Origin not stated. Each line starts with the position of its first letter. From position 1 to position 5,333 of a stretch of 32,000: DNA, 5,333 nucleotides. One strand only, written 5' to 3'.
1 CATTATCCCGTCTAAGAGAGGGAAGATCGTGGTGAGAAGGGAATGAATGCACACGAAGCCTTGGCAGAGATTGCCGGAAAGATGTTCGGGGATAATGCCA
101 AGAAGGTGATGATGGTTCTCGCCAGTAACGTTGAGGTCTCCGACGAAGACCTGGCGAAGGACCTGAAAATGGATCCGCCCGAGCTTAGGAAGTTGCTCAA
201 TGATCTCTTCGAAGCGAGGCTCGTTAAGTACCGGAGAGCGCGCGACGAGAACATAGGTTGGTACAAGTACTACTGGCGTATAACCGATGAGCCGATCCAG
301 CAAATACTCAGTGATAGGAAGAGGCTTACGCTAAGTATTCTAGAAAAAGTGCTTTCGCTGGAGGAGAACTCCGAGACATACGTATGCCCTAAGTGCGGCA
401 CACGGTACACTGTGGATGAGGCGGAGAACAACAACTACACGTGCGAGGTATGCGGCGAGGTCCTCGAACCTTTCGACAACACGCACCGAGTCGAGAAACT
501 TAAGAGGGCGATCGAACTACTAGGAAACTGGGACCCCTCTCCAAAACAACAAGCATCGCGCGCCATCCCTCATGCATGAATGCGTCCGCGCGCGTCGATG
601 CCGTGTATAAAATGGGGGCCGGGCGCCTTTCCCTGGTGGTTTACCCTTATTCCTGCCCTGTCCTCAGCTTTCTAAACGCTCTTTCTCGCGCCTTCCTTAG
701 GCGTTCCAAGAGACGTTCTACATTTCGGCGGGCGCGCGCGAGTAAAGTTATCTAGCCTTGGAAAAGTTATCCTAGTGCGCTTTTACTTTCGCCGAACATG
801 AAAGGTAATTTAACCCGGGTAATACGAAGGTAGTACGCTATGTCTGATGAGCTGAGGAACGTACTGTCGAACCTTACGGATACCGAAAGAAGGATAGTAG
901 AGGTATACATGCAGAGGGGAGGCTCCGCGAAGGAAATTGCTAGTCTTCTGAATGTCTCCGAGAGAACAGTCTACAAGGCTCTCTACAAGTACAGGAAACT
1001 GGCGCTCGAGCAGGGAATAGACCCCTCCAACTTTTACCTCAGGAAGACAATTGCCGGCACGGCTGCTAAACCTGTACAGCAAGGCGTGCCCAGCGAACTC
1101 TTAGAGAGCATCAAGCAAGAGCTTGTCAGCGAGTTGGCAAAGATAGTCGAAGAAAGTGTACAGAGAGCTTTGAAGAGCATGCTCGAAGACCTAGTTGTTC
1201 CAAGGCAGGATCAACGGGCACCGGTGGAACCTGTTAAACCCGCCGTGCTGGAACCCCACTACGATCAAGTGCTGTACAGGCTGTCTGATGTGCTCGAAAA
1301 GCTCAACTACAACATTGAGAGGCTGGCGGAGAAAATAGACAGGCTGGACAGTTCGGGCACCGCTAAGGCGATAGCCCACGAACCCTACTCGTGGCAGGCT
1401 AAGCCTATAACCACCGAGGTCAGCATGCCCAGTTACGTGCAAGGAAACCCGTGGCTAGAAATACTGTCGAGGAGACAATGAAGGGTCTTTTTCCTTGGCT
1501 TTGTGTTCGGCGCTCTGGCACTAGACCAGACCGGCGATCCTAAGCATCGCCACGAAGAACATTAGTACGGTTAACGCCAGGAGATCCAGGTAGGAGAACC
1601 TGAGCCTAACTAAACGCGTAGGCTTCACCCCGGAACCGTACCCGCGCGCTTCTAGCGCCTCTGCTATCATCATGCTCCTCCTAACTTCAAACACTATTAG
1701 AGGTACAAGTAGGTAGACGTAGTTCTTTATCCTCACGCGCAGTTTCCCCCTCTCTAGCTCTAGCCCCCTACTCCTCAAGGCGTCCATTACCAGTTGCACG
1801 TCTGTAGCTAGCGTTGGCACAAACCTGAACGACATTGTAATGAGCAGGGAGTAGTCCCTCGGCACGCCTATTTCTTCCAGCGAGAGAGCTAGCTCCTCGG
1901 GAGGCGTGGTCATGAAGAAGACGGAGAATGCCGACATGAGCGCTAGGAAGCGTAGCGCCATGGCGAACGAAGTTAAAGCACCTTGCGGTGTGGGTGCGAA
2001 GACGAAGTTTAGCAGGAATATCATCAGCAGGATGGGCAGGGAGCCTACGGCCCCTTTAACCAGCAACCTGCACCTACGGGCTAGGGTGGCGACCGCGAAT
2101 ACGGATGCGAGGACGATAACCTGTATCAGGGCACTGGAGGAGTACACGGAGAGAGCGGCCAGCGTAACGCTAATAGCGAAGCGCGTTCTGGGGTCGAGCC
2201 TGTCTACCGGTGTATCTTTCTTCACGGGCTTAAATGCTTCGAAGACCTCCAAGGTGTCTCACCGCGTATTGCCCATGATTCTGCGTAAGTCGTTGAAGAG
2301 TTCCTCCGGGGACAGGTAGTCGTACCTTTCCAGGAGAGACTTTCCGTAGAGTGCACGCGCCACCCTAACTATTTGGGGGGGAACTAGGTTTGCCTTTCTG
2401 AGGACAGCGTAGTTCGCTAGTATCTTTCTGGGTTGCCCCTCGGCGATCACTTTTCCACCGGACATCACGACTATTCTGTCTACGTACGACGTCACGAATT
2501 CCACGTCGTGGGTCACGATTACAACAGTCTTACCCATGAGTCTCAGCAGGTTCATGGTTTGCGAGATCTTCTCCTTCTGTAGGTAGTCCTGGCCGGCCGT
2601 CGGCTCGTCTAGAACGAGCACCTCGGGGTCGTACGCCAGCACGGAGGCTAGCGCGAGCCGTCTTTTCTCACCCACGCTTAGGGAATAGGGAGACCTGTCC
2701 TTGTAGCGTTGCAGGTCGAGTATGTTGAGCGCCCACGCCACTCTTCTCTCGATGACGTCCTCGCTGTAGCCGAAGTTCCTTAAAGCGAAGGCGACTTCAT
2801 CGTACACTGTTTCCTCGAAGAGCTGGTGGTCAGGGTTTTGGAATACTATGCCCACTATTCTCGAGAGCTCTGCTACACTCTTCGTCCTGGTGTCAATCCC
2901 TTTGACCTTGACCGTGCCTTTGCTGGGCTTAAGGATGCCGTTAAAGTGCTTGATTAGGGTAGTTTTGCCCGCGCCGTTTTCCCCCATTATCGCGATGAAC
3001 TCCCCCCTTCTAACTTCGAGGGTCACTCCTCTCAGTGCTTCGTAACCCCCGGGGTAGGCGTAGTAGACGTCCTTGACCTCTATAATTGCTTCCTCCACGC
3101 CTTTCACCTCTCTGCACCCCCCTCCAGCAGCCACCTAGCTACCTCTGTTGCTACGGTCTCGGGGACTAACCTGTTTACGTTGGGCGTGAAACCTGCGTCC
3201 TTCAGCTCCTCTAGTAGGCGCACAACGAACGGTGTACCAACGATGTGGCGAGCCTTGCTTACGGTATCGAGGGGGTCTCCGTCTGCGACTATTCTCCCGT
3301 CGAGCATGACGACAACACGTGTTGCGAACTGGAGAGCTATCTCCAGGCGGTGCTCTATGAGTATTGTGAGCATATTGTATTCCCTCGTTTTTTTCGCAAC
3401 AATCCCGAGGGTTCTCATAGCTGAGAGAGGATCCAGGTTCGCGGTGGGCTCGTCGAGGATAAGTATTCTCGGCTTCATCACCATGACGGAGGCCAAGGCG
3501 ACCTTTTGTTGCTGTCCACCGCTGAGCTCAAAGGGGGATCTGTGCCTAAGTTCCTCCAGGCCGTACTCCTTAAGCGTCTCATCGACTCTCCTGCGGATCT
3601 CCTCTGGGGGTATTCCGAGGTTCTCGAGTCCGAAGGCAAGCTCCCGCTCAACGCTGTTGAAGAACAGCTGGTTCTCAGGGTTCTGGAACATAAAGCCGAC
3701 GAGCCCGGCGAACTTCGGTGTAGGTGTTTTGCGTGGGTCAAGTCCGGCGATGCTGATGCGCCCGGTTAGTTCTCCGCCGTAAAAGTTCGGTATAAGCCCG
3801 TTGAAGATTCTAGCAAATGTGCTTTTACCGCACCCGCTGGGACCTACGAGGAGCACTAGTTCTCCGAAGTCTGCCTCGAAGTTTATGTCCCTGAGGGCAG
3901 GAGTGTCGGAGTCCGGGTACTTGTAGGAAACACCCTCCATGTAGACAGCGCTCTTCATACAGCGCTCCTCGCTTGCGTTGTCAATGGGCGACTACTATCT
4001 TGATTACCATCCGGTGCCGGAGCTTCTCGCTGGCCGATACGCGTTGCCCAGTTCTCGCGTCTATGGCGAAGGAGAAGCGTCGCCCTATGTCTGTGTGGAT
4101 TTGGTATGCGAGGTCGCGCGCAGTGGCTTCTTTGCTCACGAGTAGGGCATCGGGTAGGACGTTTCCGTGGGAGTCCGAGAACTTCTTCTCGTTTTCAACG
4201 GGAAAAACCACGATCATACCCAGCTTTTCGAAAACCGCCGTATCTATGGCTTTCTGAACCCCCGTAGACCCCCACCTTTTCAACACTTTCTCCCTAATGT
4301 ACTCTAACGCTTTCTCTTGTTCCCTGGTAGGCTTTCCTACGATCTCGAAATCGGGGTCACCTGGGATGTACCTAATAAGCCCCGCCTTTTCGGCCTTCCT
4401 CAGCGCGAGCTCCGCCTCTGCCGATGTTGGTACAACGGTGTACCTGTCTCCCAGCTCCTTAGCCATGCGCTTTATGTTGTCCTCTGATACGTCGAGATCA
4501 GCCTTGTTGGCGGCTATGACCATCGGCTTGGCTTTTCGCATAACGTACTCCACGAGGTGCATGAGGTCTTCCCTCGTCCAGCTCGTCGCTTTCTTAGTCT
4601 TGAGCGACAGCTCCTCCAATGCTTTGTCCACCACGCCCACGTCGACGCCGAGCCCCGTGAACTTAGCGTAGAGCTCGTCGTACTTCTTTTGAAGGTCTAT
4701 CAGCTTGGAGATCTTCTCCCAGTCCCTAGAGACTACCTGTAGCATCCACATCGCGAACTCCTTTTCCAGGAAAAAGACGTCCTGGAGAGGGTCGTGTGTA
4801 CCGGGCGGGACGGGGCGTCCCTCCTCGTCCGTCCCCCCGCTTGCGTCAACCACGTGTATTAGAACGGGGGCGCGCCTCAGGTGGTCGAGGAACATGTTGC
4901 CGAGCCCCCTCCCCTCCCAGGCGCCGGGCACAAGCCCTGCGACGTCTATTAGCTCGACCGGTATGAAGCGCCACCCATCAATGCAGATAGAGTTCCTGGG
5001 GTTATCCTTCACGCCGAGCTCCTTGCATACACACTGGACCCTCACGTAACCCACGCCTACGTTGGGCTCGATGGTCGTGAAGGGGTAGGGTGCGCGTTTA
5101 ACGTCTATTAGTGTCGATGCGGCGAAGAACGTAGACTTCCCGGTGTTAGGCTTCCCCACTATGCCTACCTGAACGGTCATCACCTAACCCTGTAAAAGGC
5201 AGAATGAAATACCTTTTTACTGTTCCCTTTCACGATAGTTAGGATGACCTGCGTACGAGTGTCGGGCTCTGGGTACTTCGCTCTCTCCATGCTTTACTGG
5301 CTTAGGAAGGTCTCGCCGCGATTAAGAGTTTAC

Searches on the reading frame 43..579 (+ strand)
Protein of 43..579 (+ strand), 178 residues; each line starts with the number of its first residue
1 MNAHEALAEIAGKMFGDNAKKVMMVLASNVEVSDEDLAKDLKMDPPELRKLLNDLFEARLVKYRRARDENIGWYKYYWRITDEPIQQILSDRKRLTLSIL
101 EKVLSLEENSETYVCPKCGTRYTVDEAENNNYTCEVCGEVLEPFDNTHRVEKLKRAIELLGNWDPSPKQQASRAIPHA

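Call 109: search_protein_families(library=pfam, proteins=[window:43-579:+], max_evalue=0.0001)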
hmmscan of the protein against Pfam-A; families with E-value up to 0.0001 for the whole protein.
window:43-579:+ (178 aa): 2 families
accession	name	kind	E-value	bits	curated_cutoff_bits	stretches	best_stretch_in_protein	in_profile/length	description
PF02002.24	TFIIE_alpha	-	7.7e-40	135.5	22.9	1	5-109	1-105/105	TFIIE alpha subunit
PF08271.17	Zn_Ribbon_TF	-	2.9e-12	46.4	29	1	113-153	1-41/43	TFIIB zinc-binding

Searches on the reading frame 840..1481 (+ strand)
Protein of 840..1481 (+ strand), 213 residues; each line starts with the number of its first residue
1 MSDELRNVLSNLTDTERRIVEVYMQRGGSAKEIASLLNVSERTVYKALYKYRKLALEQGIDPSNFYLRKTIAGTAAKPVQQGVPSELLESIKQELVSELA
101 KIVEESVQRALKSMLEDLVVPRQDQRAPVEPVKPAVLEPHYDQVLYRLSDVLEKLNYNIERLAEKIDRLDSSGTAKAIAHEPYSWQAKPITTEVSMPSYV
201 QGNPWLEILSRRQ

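Call 109: search_protein_families(library=pfam, proteins=[window:840-1481:+], max_evalue=0.0001)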
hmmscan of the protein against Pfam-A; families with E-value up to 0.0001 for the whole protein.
window:840-1481:+ (213 aa): 8 families
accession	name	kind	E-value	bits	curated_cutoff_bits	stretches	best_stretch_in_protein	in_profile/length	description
PF08281.18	Sigma70_r4_2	-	2.8e-08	33.7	25.7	1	3-53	2-52/54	Sigma-70, region 4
PF13518.12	HTH_28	-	3.1e-06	27.6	25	1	18-53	4-38/52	Helix-turn-helix domain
PF13384.12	HTH_23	-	5.8e-06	26.4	24.6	1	18-53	9-43/50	Homeodomain-like domain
PF13936.12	HTH_38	-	2.8e-05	24.2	27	1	11-46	4-39/44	Helix-turn-helix domain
PF07638.17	Sigma70_ECF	-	3.6e-05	24.2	21.1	0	4-52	128-176/185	ECF sigma factor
PF04545.22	Sigma70_r4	-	4.6e-05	23.3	24.1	0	8-44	1-37/50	Sigma-70, region 4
PF00196.25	GerE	-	6.4e-05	22.9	23.5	0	11-44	2-34/57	Bacterial regulatory proteins, luxR family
PF08279.18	HTH_11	-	7.2e-05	23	25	0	17-48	3-36/55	HTH domain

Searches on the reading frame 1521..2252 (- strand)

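Call 109: search_protein_families(library=pfam, proteins=[window:1521-2252:-], max_evalue=0.0001)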
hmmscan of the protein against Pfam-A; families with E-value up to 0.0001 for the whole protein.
window:1521-2252:- (243 aa): 1 family
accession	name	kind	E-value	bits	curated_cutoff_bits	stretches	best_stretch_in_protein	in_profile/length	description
PF02361.21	CbiQ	-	2.1e-26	93.3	25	1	14-207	3-210/216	Cobalt transport protein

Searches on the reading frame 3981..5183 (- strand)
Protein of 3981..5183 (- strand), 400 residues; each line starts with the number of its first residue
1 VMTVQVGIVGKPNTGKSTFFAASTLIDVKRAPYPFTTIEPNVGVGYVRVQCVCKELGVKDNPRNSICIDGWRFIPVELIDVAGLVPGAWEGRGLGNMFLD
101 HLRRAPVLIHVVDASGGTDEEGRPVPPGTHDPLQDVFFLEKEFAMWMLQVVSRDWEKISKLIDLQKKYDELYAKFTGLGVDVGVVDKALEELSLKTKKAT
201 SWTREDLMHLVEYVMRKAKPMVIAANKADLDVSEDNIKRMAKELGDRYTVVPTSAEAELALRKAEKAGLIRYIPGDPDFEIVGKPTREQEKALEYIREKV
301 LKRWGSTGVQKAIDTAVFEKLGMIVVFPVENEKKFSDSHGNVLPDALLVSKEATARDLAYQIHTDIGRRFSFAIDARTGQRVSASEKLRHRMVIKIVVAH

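Call 109: search_protein_families(library=pfam, proteins=[window:3981-5183:-], max_evalue=0.0001)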
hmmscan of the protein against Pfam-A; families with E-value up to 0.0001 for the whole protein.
window:3981-5183:- (400 aa): 4 families
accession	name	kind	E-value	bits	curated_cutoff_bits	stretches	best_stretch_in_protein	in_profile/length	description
PF08438.16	YGR210-like_G4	-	1.8e-39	134.9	24.7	1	224-331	1-108/108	Obg-like GTPase YGR210-like, G4 motif-containing domain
PF01926.29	MMR_HSR1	-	6.5e-15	55.7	21.9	1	5-118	1-89/113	50S ribosome-binding GTPase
PF02824.27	TGS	-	3.6e-09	37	22.2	1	341-397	3-59/60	TGS domain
PF02421.24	FeoB_N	-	5.1e-05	23.3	27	0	5-44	2-41/156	Ferrous iron transport protein B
